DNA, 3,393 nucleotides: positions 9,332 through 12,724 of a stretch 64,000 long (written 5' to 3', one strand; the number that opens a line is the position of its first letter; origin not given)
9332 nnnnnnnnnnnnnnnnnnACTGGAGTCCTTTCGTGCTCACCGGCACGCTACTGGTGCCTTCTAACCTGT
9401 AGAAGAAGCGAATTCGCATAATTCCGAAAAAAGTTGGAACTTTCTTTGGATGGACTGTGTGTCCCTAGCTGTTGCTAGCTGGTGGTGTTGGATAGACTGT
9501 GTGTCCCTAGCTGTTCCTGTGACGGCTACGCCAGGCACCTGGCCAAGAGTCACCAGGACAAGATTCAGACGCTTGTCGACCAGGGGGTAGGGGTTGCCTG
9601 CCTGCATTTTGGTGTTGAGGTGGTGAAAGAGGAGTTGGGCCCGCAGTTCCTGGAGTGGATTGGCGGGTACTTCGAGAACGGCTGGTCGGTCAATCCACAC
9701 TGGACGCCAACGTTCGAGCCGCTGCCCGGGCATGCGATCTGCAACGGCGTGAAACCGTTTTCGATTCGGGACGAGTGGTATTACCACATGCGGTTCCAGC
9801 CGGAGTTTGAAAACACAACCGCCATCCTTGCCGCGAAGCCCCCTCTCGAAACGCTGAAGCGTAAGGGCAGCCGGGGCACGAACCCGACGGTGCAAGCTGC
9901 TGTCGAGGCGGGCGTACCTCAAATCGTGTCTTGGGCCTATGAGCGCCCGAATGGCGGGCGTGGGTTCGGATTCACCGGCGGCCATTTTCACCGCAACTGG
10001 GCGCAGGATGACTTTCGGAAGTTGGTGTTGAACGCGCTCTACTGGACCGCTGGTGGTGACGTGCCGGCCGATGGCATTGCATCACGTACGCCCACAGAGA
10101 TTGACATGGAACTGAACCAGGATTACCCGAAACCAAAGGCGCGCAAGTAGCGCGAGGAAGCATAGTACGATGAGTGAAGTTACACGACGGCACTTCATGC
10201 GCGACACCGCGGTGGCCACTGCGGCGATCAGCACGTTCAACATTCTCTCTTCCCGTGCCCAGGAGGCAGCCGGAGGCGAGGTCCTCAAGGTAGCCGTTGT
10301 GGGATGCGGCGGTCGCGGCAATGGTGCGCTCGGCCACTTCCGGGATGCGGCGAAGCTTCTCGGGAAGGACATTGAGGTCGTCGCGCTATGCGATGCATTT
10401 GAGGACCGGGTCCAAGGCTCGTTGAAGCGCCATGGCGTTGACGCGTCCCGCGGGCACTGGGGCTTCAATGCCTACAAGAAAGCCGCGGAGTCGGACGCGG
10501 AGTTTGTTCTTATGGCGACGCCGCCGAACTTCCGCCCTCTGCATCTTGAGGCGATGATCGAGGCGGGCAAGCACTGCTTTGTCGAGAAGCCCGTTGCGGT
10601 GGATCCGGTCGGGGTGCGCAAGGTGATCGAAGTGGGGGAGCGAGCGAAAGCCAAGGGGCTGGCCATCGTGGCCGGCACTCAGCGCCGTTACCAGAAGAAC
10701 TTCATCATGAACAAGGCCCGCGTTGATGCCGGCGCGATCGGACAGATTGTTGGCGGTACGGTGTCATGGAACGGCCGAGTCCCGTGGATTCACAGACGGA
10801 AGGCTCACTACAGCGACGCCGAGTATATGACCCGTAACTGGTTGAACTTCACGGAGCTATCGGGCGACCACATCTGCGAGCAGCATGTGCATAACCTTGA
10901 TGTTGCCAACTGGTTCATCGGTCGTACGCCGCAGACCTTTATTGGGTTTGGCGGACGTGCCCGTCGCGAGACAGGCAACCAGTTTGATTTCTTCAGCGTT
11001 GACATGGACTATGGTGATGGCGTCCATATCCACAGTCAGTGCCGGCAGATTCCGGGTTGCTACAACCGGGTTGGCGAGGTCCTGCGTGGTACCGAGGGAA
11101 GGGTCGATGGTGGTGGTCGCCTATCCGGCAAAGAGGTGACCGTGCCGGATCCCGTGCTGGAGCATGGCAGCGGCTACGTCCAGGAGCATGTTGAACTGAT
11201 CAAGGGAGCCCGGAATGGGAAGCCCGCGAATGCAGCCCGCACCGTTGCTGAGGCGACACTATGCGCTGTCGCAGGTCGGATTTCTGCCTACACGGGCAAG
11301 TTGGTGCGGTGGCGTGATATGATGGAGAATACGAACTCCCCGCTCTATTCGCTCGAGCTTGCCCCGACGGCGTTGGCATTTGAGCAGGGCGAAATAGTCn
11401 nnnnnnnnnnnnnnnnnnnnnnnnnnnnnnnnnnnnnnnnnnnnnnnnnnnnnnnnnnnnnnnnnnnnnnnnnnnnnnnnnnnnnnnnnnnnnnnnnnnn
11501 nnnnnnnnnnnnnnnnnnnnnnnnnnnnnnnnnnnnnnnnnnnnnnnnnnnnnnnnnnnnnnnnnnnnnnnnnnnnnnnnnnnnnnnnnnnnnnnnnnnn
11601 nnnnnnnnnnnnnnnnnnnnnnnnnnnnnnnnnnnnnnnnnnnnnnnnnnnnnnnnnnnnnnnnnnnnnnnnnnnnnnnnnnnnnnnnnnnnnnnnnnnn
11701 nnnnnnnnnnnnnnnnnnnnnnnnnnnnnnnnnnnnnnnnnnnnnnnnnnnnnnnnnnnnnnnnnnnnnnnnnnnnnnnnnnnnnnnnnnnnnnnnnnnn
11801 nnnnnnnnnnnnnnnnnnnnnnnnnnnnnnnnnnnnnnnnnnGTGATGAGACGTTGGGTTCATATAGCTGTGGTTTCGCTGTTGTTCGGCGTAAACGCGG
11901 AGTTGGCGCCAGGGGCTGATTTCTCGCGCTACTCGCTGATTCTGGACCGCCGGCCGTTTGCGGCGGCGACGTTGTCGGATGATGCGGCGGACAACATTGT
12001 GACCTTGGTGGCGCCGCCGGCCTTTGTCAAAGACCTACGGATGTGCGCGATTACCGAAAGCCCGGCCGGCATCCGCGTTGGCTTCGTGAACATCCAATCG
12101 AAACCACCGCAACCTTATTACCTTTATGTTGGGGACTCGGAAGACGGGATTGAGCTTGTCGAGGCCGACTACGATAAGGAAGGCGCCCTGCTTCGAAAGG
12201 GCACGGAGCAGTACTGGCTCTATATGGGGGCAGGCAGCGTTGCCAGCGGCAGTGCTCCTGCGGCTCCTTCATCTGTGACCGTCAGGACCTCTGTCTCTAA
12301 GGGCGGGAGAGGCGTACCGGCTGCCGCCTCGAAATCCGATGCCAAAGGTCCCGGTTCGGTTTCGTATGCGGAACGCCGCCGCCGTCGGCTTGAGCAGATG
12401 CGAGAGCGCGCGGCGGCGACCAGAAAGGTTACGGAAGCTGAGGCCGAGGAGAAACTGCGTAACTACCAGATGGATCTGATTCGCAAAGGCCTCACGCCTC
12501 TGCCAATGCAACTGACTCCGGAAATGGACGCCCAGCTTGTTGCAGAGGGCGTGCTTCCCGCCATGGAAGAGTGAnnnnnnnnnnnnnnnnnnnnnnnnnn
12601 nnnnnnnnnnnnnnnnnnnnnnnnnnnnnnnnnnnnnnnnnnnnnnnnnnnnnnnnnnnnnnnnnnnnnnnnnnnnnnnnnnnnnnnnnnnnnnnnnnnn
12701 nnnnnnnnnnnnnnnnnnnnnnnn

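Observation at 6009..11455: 1.94-kb near-perfect direct duplication flanking an IS200-like Y1 transposase element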

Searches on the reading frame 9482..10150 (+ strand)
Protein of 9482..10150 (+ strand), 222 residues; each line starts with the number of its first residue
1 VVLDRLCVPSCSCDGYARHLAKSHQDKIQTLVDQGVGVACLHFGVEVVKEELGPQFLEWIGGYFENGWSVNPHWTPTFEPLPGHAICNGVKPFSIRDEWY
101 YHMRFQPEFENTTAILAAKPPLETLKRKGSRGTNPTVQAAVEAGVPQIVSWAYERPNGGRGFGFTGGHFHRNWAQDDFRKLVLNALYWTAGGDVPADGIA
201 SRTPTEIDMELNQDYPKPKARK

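Call 4: search_protein_families(library=pfam, proteins=[window:9482-10150:+], max_evalue=0.01)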
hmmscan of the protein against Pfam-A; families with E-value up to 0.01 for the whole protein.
window:9482-10150:+ (222 aa): 1 family
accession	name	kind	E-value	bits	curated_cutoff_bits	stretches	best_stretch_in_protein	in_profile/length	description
PF06283.17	ThuA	-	1.8e-15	58.2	33.4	1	21-189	65-209/209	Trehalose utilisation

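Call 40: find_encoding_contigs(protein=window:9482-10150:+, flank=5000, max_places=10)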
Protein window:9482-10150:+ (222 aa): 5 contigs read that carry it; 3 places shown.
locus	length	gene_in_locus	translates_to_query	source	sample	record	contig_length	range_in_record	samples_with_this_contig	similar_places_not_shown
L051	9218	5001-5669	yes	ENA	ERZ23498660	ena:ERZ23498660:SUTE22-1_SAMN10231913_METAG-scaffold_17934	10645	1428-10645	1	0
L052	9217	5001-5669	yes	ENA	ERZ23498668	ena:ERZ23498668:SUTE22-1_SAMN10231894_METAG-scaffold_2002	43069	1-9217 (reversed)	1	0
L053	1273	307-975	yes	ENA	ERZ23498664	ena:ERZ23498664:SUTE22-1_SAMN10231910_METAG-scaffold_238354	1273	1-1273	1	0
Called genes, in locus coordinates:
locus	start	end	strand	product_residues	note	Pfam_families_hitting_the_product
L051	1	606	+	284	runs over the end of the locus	PF01261:AP_endonuc_2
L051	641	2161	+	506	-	PF06439:3keto-disac_hyd, PF06283:ThuA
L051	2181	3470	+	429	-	PF01408:GFO_IDH_MocA, PF22725:GFO_IDH_MocA_C3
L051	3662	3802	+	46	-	-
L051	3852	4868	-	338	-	PF01797:Y1_Tnp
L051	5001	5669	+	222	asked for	PF06283:ThuA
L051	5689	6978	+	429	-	PF01408:GFO_IDH_MocA, PF22725:GFO_IDH_MocA_C3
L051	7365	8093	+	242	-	-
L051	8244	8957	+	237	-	-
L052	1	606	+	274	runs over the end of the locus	PF01261:AP_endonuc_2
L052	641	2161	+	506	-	PF06439:3keto-disac_hyd, PF06283:ThuA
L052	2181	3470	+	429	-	PF01408:GFO_IDH_MocA, PF22725:GFO_IDH_MocA_C3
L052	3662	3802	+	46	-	-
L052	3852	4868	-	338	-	PF01797:Y1_Tnp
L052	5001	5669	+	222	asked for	PF06283:ThuA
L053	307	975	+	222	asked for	PF06283:ThuA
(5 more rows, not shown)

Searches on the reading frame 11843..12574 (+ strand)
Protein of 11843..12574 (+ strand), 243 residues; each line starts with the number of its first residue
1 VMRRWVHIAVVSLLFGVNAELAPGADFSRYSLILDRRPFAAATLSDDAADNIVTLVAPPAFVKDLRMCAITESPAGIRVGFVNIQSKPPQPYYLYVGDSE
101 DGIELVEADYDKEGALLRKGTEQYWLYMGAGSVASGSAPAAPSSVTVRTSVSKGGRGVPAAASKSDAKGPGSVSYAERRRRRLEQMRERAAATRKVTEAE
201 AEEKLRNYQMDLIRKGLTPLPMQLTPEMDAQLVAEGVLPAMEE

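Call 4: search_protein_families(library=pfam, proteins=[window:11843-12574:+], max_evalue=0.01)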
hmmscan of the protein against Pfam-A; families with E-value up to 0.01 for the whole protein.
window:11843-12574:+ (243 aa): 0 families

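Call 29: find_encoding_contigs(protein=window:11846-12574:+, flank=8000, max_places=10)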
Protein window:11846-12574:+ (242 aa): 14 contigs read that carry it; 10 places shown.
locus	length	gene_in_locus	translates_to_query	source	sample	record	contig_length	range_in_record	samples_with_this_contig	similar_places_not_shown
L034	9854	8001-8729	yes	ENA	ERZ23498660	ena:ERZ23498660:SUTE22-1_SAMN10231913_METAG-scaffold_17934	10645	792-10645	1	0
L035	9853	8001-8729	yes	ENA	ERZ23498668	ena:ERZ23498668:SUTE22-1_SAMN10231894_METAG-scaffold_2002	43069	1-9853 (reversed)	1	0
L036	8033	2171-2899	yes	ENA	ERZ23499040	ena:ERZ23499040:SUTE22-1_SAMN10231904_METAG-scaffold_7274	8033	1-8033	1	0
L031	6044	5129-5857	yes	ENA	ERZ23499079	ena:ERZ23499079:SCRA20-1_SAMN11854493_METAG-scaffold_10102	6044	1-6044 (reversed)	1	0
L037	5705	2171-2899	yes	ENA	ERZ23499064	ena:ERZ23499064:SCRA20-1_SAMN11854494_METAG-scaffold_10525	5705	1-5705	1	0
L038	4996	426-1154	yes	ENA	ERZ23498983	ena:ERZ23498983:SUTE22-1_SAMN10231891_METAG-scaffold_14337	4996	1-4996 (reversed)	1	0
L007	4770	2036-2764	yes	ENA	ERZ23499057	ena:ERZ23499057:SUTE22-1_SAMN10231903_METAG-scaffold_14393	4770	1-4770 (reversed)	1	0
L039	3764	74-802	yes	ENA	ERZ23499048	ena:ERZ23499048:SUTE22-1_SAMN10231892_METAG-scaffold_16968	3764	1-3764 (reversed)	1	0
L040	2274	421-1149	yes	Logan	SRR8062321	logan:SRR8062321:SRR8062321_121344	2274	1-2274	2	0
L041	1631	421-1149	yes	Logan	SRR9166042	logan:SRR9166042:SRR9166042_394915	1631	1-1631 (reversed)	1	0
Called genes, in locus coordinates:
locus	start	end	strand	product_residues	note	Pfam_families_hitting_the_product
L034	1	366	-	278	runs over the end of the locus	PF08448:PAS_4, PF00165:HTH_AraC, PF12833:HTH_18, PF00165:HTH_AraC (weak)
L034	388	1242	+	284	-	PF01261:AP_endonuc_2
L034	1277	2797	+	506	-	PF06439:3keto-disac_hyd, PF06283:ThuA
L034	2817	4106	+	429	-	PF01408:GFO_IDH_MocA, PF22725:GFO_IDH_MocA_C3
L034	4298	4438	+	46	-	-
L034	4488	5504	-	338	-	PF01797:Y1_Tnp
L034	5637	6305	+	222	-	PF06283:ThuA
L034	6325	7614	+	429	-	PF01408:GFO_IDH_MocA, PF22725:GFO_IDH_MocA_C3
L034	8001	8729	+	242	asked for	-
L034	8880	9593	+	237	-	-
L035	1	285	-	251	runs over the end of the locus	PF08448:PAS_4, PF13426:PAS_9 (faint), PF00165:HTH_AraC, PF12833:HTH_18, PF00165:HTH_AraC (weak)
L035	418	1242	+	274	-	PF01261:AP_endonuc_2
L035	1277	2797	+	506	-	PF06439:3keto-disac_hyd, PF06283:ThuA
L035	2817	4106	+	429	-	PF01408:GFO_IDH_MocA, PF22725:GFO_IDH_MocA_C3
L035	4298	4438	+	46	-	-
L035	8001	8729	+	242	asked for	-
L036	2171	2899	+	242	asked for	-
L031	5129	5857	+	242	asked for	-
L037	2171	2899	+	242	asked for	-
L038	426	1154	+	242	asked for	-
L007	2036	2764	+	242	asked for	-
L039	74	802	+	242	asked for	-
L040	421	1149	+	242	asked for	-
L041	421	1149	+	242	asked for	-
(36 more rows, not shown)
